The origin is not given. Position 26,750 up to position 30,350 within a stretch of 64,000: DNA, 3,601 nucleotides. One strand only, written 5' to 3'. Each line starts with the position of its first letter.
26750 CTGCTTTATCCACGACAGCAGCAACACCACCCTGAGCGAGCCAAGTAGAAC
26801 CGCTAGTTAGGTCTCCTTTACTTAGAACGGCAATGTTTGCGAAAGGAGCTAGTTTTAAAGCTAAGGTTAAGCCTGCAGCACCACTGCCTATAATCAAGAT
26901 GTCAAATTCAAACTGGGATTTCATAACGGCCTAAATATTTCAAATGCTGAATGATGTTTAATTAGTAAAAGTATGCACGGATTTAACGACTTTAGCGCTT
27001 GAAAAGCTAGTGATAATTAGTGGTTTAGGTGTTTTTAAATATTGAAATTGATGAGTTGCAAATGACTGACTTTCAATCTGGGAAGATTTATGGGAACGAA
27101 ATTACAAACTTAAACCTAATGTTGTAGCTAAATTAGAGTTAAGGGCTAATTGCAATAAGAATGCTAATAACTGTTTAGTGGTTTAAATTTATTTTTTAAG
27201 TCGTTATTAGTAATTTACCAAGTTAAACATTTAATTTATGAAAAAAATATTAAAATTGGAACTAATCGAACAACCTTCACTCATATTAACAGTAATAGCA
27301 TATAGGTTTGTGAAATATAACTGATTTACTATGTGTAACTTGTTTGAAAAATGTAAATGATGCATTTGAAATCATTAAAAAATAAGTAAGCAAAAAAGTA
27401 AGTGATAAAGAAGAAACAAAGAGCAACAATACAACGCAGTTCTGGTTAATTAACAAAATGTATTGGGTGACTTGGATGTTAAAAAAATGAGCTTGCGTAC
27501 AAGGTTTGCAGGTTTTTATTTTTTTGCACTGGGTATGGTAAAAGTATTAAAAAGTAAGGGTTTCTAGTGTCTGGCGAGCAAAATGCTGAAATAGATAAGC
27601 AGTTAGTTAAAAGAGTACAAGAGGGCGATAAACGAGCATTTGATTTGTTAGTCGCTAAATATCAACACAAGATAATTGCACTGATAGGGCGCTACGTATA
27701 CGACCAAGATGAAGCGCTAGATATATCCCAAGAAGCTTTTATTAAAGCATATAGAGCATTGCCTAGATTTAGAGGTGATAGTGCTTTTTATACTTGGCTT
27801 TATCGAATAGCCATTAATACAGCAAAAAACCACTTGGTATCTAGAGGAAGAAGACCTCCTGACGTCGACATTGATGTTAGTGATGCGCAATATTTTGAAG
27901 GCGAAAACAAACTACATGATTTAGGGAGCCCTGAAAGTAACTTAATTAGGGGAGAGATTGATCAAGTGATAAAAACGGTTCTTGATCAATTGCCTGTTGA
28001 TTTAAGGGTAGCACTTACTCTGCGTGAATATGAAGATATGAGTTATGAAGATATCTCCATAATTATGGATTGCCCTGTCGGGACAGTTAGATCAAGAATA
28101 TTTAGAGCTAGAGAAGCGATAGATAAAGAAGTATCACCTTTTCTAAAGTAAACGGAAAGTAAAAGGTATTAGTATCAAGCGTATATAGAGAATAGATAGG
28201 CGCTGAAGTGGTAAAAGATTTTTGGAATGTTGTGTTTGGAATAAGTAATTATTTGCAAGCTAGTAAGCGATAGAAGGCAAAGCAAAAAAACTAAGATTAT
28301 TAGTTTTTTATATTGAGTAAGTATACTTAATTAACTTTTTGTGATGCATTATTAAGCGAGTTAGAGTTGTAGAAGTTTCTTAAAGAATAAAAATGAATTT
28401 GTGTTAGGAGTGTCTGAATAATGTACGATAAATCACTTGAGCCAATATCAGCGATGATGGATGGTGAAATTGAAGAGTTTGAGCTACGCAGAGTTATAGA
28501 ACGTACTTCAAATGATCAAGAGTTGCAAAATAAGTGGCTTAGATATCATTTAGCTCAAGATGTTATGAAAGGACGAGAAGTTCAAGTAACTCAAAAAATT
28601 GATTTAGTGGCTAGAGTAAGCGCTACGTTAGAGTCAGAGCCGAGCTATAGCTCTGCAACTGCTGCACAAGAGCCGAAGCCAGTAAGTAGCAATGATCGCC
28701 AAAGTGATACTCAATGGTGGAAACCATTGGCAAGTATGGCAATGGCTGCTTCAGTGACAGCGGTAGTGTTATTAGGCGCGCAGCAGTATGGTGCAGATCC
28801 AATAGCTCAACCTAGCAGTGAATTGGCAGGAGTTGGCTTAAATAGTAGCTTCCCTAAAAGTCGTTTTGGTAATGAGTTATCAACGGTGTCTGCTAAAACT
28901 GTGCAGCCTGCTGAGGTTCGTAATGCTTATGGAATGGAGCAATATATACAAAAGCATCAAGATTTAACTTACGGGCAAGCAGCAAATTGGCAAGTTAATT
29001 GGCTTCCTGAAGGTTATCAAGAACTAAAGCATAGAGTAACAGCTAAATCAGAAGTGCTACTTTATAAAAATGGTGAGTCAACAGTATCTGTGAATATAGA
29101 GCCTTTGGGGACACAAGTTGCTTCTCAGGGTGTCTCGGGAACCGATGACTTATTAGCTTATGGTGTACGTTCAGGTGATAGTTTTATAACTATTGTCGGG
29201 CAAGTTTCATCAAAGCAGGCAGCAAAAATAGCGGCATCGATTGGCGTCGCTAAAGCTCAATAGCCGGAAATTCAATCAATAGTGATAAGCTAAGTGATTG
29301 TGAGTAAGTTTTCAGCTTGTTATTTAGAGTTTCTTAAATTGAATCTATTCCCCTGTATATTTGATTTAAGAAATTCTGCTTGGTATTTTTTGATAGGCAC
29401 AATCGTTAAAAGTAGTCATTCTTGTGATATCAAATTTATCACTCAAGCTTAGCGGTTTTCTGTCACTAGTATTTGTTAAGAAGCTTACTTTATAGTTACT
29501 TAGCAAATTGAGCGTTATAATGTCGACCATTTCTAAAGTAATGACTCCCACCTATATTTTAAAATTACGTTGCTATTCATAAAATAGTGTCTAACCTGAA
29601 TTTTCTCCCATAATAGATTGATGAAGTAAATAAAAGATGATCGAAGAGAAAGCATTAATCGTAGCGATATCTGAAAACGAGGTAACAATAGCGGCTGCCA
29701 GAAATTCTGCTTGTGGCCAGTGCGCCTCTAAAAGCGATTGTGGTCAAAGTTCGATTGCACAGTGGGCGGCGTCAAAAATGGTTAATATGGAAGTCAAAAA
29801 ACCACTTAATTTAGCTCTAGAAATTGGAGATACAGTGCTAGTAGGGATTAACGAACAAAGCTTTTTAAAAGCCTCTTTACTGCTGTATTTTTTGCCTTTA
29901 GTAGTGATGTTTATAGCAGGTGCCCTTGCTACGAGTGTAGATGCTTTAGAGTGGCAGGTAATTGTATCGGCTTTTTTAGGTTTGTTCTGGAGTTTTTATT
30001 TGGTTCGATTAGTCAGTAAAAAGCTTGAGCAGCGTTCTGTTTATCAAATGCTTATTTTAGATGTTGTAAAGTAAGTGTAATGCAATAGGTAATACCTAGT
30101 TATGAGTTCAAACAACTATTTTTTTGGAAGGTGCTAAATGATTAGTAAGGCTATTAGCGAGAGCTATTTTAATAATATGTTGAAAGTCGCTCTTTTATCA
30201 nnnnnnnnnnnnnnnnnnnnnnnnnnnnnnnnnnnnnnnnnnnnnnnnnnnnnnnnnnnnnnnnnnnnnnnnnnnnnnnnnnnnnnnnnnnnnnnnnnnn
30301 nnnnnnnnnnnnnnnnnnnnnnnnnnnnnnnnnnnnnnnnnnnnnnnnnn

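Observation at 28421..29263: Anti-sigmaE RseA/MucA fused to the MucB/RseB C-terminal domain; separate mucB absent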

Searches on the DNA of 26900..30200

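Call 75: search_rna_families(source=window, start=26900, end=30200, threshold=evalue, max_evalue=1)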
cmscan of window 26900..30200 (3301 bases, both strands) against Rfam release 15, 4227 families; matches with E-value up to 1: 0.
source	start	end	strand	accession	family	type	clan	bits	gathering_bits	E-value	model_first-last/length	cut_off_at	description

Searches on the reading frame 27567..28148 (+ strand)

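Call 3: search_protein_families(library=pfam, proteins=[window:27567-28148:+], max_evalue=1)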
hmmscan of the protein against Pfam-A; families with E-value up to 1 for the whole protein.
window:27567-28148:+ (194 aa): 7 families
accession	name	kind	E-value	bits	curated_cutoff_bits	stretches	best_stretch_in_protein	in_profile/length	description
PF04542.20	Sigma70_r2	-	1.6e-17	63.5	24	1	28-96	1-71/71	Sigma-70 region 2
PF08281.18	Sigma70_r4_2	-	2.6e-17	62.7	25.7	1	134-184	3-53/54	Sigma-70, region 4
PF04545.22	Sigma70_r4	-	5.8e-08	32.6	24.1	1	138-184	1-47/50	Sigma-70, region 4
PF07638.17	Sigma70_ECF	-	0.0033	17.8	21.1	1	12-189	6-183/185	ECF sigma factor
PF12645.13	HTH_16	-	0.01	16.4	22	1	13-53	3-43/65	Helix-turn-helix domain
PF02001.22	DUF134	-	0.035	15.1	27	1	141-187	34-80/98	Protein of unknown function DUF134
PF13384.12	HTH_23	-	0.13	12.5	24.6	1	149-180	8-39/50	Homeodomain-like domain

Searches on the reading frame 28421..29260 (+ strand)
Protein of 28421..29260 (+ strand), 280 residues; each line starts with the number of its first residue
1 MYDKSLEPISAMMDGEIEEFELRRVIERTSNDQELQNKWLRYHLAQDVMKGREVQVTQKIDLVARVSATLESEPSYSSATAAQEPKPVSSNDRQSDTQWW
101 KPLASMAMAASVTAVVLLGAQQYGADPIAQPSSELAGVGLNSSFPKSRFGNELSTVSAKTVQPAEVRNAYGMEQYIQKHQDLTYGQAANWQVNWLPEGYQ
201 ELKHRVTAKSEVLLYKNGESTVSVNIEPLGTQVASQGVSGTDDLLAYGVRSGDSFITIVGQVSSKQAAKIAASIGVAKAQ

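Call 3: search_protein_families(library=pfam, proteins=[window:28421-29260:+], max_evalue=1)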
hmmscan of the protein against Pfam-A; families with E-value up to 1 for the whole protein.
window:28421-29260:+ (280 aa): 2 families
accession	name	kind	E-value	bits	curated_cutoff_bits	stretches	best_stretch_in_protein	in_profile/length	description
PF03872.18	RseA_N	-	3.1e-18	66.5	24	1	7-90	4-83/87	Anti sigma-E protein RseA, N-terminal domain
PF17188.9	MucB_RseB_C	-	5e-12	46.2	30.1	1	187-274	4-96/97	MucB/RseB C-terminal domain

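Call 4: search_protein_families(library=ncbifam, proteins=[window:28421-29260:+], max_evalue=1)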
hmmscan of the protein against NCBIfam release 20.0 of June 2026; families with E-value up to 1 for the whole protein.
window:28421-29260:+ (280 aa): 3 families
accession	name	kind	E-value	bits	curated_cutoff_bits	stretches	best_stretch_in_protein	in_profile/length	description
NF008116.0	PRK10863.1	equivalog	3.5e-19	69.1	263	1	7-126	4-124/216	anti-sigma-E factor RseA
NF006990.0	PRK09455.1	equivalog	2.8e-08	33.3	368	1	186-278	219-317/319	sigma-E factor regulatory protein RseB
NF005299.0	PRK06827.1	subfamily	0.077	11.7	327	1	220-274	251-300/383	phosphoribosylpyrophosphate synthetase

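Call 7: find_homologous_proteins(query=window:28421-29260:+, max_evalue=0.001)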
Query window:28421-29260:+ (280 aa): 69 proteins with E <= 0.001 among 1733 candidates.
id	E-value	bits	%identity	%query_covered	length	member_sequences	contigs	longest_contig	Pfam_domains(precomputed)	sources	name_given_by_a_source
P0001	3.2e-176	602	100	100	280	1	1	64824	PF17188.10,PF03872.19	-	-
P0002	1.7e-113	396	67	99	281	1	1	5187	PF17188.10,PF03872.19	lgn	-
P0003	4.1e-113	395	68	100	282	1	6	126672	PF17188.10,PF03872.19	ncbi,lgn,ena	-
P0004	2.0e-112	393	67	100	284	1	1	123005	PF17188.10,PF03872.19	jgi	jgi:negative regulator of sigma E activity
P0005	5.6e-112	391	69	99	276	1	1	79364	PF17188.10,PF03872.19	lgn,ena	-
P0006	1.5e-110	387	85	74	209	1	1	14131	PF03872.19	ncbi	ncbi:MAG: sigma-E factor negative regulatory protein RseA, partial [Oceanospirillaceae bacterium]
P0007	2.6e-110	386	65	99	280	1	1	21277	PF17188.10,PF03872.19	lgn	-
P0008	2.3e-105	370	65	98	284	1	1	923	PF17188.10,PF03872.19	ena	-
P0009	4.4e-104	365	63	99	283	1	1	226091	PF17188.10,PF03872.19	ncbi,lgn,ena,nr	ncbi:MAG: MucB/RseB C-terminal domain-containing protein [Pseudomonadales bacterium]|nr:MucB/RseB C-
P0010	3.6e-102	359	62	99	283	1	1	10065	PF17188.10,PF03872.19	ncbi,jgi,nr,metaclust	ncbi:MAG: hypothetical protein OFPI_03510 [Osedax symbiont Rs2]|nr:MAG: hypothetical protein OFPI_03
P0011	7.1e-102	358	60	99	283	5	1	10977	PF17188.10,PF03872.19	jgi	-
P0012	4.5e-101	356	61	98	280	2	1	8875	PF17188.10,PF03872.19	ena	-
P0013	7.0e-101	355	61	99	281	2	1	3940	PF17188.10,PF03872.19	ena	-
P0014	2.8e-98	346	61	98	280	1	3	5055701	PF17188.10,PF03872.19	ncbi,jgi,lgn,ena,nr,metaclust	ncbi:MAG: hypothetical protein OFPII_07080 [Osedax symbiont Rs1]|nr:MAG: hypothetical protein OFPII_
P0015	3.6e-98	346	61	98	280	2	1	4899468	PF17188.10,PF03872.19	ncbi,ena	-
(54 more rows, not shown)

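Call 21: search_solved_structures(query=A1, max_evalue=1, show_alignments=5)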
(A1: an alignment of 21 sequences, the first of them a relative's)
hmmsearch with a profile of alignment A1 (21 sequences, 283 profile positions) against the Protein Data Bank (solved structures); distinct sequences matched with E-value up to 1: 8.
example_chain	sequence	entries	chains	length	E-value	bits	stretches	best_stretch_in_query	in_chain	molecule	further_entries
6in7_A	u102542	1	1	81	1.6e-19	73.7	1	5-75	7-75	Sigma factor AlgU negative regulatory protein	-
8z6g_A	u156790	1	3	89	2.4e-19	73.1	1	5-75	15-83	Anti sigma-E RseA, N-terminal domain protein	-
1or7_C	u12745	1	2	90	3.2e-12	49.7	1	5-82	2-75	Sigma-E factor negative regulatory protein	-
2p4b_A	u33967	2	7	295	2.4e-09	40.3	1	190-280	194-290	Sigma-E factor regulatory protein rseB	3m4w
2v42_A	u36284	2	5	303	2.5e-09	40.2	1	190-280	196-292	SIGMA-E FACTOR REGULATORY PROTEIN RSEB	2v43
6in9_A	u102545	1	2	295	8.8e-09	38.4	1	190-281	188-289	Sigma factor AlgU regulatory protein MucB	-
6in8_A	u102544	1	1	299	9e-09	38.4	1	190-281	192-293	Sigma factor AlgU regulatory protein MucB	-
6jau_A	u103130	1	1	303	9.2e-09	38.4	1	190-281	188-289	Sigma factor AlgU regulatory protein MucB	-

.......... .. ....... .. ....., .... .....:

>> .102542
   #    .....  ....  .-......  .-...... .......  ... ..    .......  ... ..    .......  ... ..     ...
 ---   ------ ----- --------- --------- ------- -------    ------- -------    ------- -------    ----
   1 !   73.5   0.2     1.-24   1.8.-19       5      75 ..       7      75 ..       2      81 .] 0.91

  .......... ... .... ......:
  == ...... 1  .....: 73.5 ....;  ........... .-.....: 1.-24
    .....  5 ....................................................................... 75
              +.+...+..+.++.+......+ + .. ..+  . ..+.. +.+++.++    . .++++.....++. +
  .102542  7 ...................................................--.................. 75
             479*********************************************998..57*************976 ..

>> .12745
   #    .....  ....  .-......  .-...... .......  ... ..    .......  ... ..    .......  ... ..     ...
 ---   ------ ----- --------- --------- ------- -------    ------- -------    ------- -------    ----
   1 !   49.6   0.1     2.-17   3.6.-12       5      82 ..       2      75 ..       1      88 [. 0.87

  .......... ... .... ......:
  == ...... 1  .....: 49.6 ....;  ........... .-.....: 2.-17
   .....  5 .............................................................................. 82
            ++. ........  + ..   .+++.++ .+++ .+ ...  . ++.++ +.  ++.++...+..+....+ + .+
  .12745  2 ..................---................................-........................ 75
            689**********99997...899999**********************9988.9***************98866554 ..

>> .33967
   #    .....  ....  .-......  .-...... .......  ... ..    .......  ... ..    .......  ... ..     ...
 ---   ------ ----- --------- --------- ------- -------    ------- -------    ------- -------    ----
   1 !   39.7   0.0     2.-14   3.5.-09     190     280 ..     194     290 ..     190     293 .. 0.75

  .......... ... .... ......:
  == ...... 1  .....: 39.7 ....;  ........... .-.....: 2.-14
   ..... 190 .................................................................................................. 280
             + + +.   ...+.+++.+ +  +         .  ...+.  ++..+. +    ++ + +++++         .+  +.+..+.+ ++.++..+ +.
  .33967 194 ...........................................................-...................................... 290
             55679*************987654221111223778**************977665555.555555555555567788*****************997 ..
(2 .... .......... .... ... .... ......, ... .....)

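Call 31: predict_structure(alignment_id=A2)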
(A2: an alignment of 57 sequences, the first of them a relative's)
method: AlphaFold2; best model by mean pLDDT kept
length: 280 residues; sequences in the alignment: 57
mean_pLDDT: 63.2   pTM: 0.43
mean pLDDT of the five models: 63.2, 62.9, 61.8, 59.4, 56.7
residues with pLDDT >= 90: 73; 70-90: 41; 50-70: 55; < 50: 111
segments of 3 or more residues with pLDDT < 50: 1-3, 57-62, 73-161
pLDDT, mean of each block of 10 residues (from residue 1): 45 51 57 68 69 50 51 42 38 39 36 32 36 36 40 43 53 81 80 93 89 94 93 88 95 94 96 83
secondary structure, 60 per line:
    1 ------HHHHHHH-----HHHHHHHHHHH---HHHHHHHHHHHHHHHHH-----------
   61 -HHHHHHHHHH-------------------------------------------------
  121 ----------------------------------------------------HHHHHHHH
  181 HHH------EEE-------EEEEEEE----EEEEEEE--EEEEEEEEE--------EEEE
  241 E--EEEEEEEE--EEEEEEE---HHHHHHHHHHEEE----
elements in order: H7-13 H19-29 H33-49 H62-71 H173-183 E190-192 E200-206 E211-217 E220-228 E237-241 E244-251 E254-260 H264-273 E274-276

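Call 36: fold_search(model_id=the predicted structure, library=pdb)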
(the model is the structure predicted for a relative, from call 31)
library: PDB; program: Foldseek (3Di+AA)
matches with E <= 10: 828; with E <= 0.001: 15
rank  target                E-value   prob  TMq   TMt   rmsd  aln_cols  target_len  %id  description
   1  2v43_B                3.1e-06  1.00  0.29  0.29  10.3       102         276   26  Crystal structure of RseB: a sensor for periplasmic stress response in E. coli (released 2007-08-28)
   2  2v42_B                5.9e-06  1.00  0.29  0.30   2.9        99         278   25  Crystal structure of RseB: a sensor for periplasmic stress response in E. coli (released 2007-08-28)
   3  6in9_A                5.9e-06  1.00  0.28  0.29   4.6       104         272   27  Crystal structure of MucB in complex with MucA(peri) (released 2019-07-24)
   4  2v42_A                6.3e-06  1.00  0.29  0.28   2.9        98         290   26  Crystal structure of RseB: a sensor for periplasmic stress response in E. coli (released 2007-08-28)
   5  2v43_C                7.9e-06  1.00  0.30  0.30  10.7       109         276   26  Crystal structure of RseB: a sensor for periplasmic stress response in E. coli (released 2007-08-28)
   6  3m4w_C                8.9e-06  1.00  0.30  0.30   2.2        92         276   26  Structural basis for the negative regulation of bacterial stress response by RseB (released 2010-05-05)
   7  6in9_B                8.9e-06  1.00  0.28  0.29   4.4       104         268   25  Crystal structure of MucB in complex with MucA(peri) (released 2019-07-24)
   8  3m4w_A                1.1e-05  1.00  0.31  0.30   2.5        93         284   26  Structural basis for the negative regulation of bacterial stress response by RseB (released 2010-05-05)
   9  2p4b_A                1.6e-05  1.00  0.29  0.29   2.8        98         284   26  Crystal structure of E.coli RseB (released 2007-05-22)
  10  6jau_A                2.2e-05  1.00  0.29  0.28   4.4       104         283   24  The complex structure of Pseudomonas aeruginosa MucA/MucB. (released 2020-01-29)
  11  2v43_A                2.8e-05  1.00  0.26  0.28   1.8        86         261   27  Crystal structure of RseB: a sensor for periplasmic stress response in E. coli (released 2007-08-28)
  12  3m4w_D                9.0e-05  1.00  0.26  0.27  10.1       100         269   25  Structural basis for the negative regulation of bacterial stress response by RseB (released 2010-05-05)
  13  6in8                  9.0e-05  1.00  0.25  0.25   5.1        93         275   28  Crystal structure of MucB (released 2019-07-24)
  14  2p4b_B                1.3e-04  1.00  0.29  0.31   2.8        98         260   26  Crystal structure of E.coli RseB (released 2007-05-22)
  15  2p4b_C                3.6e-04  1.00  0.26  0.28  10.9        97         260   26  Crystal structure of E.coli RseB (released 2007-05-22)
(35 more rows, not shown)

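Call 52: search_protein_representatives(alignment_id=A2)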
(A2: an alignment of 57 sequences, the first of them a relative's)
Query: 57 sequences, 281 profile positions. Proteins with E-value up to 0.001 (for the whole library): 6491; up to 1e-10: 2009; up to 1e-30: 43. The best 150 are listed.
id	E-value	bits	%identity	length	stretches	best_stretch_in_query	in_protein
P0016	1.2e-118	412.1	-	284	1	1-280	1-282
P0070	2.0e-107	375.3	-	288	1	1-280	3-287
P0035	1.7e-100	352.5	-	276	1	1-280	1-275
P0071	9.3e-98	343.5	-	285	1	1-280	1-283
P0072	1.4e-97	343.0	-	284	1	1-279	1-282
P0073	2.0e-97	342.4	-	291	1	1-280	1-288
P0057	1.2e-95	336.6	-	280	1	1-280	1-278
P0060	2.1e-94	332.6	-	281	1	3-280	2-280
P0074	1.6e-93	329.6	-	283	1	1-278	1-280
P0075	4.0e-87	308.7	-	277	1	1-279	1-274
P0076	5.9e-85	301.5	-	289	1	3-280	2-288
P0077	3.7e-83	295.6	-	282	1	3-278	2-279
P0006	3.8e-83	295.6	-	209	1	1-210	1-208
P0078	3.2e-81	289.3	-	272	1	3-279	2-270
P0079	6.0e-81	288.4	-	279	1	1-279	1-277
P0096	4.6e-40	154.3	-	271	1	1-278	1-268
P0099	2.1e-36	142.2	-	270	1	6-280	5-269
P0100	2.5e-36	142.0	-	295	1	5-279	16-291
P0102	1.1e-33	133.3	-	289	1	1-279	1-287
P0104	1.3e-33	133.1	-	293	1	1-279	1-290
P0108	4.4e-30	121.5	-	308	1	1-279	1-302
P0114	2.7e-28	115.6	-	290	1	3-279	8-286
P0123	1.7e-26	109.7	-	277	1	7-279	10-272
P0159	6.0e-24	101.4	-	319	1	5-279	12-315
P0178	6.8e-23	97.9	-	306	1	1-279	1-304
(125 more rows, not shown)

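Call 53: list_cluster_members(proteins=[P0096, P0099, P0100, P0102, P0104, P0108, P0114, P0123, P0159, P0178])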
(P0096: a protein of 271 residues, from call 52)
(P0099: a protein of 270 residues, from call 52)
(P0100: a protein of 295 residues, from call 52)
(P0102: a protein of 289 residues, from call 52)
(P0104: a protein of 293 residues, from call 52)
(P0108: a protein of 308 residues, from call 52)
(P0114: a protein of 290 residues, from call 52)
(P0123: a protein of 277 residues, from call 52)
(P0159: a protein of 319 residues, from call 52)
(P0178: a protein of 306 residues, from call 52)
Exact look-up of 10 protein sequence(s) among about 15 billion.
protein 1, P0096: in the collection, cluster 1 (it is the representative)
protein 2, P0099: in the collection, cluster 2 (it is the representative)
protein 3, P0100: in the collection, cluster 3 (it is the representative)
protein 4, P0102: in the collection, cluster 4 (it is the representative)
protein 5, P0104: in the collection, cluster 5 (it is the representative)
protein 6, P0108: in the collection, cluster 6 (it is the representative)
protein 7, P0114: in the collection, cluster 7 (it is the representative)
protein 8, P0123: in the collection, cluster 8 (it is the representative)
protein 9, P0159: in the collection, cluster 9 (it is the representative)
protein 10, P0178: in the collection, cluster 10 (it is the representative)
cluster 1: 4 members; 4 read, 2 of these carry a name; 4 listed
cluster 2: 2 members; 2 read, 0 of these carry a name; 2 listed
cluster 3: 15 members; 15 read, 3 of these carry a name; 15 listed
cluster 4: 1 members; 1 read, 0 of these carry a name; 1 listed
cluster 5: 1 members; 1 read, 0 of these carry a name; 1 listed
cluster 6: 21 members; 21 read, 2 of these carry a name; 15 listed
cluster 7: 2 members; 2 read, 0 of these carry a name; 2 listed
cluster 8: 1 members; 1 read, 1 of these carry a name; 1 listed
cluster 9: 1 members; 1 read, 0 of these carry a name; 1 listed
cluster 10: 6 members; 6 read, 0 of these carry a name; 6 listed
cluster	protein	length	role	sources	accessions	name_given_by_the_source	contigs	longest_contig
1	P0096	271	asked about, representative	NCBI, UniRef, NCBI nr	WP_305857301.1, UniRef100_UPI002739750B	RseA family anti-sigma factor [Balneatrix alpica] | RseA family anti-sigma factor n=1 Tax=Balneatrix alpica TaxID=75684 RepID=UPI002739750B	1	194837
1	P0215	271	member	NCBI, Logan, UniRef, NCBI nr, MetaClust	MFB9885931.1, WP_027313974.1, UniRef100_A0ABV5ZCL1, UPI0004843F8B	RseA family anti-sigma factor [Balneatrix alpica] | RseA family anti-sigma factor n=1 Tax=Balneatrix alpica TaxID=75684 RepID=A0ABV5ZCL1_9GAMM | status=active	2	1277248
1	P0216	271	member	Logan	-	-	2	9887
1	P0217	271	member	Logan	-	-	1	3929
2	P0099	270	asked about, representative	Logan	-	-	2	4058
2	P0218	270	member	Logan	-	-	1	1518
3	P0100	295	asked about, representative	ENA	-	-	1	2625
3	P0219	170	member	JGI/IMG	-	sigma-E factor negative regulatory protein RseB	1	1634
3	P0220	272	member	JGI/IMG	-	negative regulator of sigma E activity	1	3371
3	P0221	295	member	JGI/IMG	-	negative regulator of sigma E activity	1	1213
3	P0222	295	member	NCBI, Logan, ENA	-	-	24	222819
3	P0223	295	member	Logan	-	-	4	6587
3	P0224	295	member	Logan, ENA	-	-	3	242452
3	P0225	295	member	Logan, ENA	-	-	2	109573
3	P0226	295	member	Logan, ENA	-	-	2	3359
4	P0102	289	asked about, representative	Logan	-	-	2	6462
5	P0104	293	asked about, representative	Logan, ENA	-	-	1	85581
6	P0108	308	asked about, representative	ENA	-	-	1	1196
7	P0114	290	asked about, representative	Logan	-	-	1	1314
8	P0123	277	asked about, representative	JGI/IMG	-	negative regulator of sigma E activity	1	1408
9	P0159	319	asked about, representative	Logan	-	-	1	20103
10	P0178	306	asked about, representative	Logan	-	-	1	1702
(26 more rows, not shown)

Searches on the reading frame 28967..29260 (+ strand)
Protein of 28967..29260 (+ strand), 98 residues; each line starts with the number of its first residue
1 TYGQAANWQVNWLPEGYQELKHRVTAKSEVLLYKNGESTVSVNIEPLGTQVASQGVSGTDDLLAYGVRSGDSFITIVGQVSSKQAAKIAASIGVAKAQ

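Call 61: search_solved_structures(query=window:28967-29260:+, max_evalue=1, show_alignments=5)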
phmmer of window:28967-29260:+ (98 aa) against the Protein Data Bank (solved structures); distinct sequences matched with E-value up to 1: 5.
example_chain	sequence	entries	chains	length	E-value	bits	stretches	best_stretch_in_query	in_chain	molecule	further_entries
2v42_A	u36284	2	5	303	0.044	17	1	7-97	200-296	SIGMA-E FACTOR REGULATORY PROTEIN RSEB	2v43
2p4b_A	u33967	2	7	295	0.045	17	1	7-97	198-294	Sigma-E factor regulatory protein rseB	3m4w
3qja_A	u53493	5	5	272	0.74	13.1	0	50-85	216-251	Indole-3-glycerol phosphate synthase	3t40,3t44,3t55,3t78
4fb7_A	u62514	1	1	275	0.75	13.1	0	50-85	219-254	Indole-3-glycerol phosphate synthase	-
3wg2_A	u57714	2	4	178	0.99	12.7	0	28-92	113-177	Galactoside-binding lectin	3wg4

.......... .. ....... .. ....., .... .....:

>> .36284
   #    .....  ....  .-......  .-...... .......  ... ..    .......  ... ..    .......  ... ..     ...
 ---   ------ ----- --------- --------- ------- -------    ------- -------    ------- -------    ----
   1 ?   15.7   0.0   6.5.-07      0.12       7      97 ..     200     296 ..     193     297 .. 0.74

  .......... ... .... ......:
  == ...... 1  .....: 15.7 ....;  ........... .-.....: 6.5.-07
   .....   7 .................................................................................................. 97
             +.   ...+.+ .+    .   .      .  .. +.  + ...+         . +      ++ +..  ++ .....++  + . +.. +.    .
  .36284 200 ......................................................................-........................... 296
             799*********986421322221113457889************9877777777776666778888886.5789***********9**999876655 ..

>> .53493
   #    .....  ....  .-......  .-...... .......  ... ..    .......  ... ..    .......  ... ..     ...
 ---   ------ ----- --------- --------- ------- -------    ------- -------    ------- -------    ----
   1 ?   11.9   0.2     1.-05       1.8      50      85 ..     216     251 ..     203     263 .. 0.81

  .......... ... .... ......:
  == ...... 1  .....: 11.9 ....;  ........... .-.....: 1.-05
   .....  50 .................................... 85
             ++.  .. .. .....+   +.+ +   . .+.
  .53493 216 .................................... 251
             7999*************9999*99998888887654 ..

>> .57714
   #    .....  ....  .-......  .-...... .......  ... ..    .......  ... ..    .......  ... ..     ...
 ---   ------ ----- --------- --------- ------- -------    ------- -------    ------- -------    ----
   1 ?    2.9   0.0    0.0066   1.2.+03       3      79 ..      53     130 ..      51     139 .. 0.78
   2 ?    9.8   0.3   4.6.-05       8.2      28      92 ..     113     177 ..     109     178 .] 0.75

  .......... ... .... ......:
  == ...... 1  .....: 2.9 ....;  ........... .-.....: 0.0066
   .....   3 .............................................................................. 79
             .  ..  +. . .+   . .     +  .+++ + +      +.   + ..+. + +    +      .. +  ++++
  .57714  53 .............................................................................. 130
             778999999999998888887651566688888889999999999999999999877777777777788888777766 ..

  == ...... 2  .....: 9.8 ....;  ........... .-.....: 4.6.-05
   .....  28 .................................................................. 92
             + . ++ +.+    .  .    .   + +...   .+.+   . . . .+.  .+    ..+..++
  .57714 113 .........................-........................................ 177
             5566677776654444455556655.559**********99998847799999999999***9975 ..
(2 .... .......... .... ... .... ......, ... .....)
